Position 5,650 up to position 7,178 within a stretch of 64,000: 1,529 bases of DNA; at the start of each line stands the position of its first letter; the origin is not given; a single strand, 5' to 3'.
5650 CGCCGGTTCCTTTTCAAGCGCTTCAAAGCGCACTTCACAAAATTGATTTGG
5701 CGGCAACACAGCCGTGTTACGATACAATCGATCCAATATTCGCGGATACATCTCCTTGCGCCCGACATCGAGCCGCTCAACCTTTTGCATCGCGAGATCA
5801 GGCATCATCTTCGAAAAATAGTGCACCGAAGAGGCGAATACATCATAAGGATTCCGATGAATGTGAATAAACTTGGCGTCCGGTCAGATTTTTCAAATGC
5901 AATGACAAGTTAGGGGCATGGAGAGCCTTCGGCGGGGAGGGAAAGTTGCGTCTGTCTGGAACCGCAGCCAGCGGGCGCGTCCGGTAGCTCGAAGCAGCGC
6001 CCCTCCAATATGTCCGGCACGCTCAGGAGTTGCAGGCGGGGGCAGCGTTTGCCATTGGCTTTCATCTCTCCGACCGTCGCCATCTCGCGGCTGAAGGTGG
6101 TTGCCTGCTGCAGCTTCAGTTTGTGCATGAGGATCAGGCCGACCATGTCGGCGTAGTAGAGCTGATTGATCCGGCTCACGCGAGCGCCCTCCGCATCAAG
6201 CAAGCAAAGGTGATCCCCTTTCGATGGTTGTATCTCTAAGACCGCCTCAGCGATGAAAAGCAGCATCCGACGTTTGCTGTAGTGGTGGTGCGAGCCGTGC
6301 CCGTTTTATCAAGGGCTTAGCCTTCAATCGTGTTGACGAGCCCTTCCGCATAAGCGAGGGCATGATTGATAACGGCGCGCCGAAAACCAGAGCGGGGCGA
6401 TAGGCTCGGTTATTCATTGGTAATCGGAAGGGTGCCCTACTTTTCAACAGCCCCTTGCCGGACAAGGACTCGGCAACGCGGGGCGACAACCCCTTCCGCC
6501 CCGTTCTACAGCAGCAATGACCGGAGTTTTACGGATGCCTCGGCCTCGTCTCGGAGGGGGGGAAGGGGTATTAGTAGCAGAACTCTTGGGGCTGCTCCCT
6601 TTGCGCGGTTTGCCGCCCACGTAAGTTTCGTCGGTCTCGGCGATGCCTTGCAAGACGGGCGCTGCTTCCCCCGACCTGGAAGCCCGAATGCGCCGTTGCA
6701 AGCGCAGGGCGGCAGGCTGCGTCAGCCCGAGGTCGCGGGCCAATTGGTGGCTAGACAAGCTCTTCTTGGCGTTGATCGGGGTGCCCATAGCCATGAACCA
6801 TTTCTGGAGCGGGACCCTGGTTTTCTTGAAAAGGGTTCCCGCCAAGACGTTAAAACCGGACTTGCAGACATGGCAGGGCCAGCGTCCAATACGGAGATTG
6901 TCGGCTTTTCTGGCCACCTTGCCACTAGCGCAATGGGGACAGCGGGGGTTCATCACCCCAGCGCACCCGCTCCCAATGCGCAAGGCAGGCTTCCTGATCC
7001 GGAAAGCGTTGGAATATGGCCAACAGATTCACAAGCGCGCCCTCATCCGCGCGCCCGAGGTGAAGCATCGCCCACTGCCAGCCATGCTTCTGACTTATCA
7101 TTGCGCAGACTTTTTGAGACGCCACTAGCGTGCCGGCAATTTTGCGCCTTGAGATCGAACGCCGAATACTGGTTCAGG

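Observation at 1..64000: Window-wide gene decay: about half the sequence is gene remnants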

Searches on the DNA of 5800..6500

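Call 65: search_rna_families(source=window, start=5800, end=6500, threshold=evalue, max_evalue=1)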
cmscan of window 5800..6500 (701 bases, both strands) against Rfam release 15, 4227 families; matches with E-value up to 1: 0.
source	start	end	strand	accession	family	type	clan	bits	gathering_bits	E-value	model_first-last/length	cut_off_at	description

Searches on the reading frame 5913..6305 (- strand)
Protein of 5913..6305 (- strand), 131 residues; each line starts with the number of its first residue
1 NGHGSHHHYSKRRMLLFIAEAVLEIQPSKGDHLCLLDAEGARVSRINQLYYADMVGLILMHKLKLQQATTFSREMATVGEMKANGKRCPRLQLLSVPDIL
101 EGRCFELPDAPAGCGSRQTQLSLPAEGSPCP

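Call 49: search_protein_families(library=ncbifam, max_evalue=1, proteins=[window:5913-6305:-])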
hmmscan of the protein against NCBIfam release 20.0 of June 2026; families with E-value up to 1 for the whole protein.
window:5913-6305:- (131 aa): 0 families

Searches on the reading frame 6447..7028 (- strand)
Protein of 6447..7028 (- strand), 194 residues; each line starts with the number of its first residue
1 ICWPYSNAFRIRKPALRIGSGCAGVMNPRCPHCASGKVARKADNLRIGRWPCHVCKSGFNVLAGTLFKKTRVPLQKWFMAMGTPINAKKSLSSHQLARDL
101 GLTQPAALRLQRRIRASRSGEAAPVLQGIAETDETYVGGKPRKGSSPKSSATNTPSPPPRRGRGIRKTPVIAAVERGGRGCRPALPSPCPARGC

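Call 49: search_protein_families(library=ncbifam, max_evalue=1, proteins=[window:6447-7028:-])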
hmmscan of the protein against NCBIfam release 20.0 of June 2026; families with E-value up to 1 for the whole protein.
window:6447-7028:- (194 aa): 4 families
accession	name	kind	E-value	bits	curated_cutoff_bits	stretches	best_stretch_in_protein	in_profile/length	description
NF033547.1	transpos_IS1595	equivalog_domain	5.8e-20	72.1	75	1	69-180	1-109/215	IS1595 family transposase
NF048018.1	IS256_N_4Cys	domain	0.015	15.9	27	1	29-59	1-31/31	transposase-like zinc-binding domain-containing protein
NF050000.1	IS1_IS1595_Zn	domain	0.019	15.5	28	1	30-60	1-32/34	IS1/IS1595 family N-terminal zinc-binding domain-containing protein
NF003058.0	PRK03976.1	equivalog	0.06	13.3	87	1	29-60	38-65/91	50S ribosomal protein L37ae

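Call 50: search_protein_families(library=pfam, max_evalue=1, proteins=[window:6447-7028:-])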
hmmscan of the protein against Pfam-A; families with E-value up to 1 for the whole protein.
window:6447-7028:- (194 aa): 2 families
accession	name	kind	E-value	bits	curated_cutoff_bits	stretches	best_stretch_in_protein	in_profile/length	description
PF12762.13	DDE_Tnp_IS1595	-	0.00037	21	27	1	126-179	2-51/153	ISXO2-like transposase domain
PF12760.12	Zn_ribbon_IS1595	-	0.064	13.7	25.4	1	28-56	19-44/46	Transposase zinc-ribbon domain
